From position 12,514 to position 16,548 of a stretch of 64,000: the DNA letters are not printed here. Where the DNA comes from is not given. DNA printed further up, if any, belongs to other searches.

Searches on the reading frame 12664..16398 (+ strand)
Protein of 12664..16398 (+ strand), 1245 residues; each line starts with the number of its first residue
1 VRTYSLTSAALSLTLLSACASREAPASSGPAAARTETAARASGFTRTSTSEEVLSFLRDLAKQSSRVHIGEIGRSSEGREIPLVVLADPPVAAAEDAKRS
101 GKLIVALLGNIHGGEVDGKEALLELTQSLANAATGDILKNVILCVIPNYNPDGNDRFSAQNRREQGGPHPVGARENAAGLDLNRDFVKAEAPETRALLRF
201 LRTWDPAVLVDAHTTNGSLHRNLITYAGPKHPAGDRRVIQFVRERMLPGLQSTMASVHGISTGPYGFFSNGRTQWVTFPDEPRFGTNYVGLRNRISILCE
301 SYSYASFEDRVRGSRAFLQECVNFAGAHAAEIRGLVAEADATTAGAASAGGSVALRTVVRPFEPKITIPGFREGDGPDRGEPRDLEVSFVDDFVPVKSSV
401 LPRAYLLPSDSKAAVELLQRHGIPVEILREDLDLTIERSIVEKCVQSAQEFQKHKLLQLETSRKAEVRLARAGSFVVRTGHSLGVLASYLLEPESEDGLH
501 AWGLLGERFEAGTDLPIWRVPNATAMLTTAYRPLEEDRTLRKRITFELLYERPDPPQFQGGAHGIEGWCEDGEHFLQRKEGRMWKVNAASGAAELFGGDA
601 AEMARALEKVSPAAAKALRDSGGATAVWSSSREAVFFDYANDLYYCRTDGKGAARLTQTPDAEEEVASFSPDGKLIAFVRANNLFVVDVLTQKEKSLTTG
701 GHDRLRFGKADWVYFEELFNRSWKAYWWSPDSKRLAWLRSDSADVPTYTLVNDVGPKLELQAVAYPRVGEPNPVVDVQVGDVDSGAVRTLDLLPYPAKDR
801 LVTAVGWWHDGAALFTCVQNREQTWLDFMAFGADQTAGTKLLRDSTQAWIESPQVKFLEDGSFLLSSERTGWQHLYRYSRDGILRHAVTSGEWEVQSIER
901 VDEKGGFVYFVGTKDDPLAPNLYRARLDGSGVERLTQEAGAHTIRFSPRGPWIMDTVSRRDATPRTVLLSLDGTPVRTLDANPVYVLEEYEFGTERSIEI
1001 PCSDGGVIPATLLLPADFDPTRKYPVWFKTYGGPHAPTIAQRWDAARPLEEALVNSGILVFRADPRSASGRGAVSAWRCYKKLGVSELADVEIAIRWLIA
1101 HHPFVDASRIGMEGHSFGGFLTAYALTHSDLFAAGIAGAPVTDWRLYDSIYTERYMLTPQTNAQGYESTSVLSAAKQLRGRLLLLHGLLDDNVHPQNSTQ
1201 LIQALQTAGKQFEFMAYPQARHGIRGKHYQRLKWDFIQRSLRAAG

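Call 7: search_protein_families(library=pfam, proteins=[window:12664-16398:+], max_evalue=0.01)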
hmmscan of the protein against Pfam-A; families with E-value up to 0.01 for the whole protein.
window:12664-16398:+ (1245 aa): 8 families
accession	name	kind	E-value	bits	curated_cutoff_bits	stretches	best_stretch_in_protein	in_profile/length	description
PF00930.27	DPPIV_N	-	5.4e-79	265.9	22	1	661-961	42-351/354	Dipeptidyl peptidase IV (DPP IV) N-terminal region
PF00326.27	Peptidase_S9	-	1.2e-45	156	22.6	1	1053-1236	10-205/213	Prolyl oligopeptidase family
PF00246.29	Peptidase_M14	-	7.6e-20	72.1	21.6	1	54-188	2-135/286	Zinc carboxypeptidase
PF02129.25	Peptidase_S15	-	7e-08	32.9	23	1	1004-1160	1-147/262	X-Pro dipeptidyl-peptidase (S15 family)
PF12146.15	Hydrolase_4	-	4.3e-06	26.6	27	0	1170-1224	182-234/239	Serine aminopeptidase, S33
PF01738.24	DLH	-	0.00014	21.9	21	1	1089-1223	79-187/217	Dienelactone hydrolase family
PF07676.18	PD40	-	0.00015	22.1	20.9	0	667-680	14-27/38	WD40-like Beta Propeller Repeat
PF08840.17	BAAT_C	-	0.0027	18.2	20.9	0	1093-1124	8-38/210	BAAT / Acyl-CoA thioester hydrolase C terminal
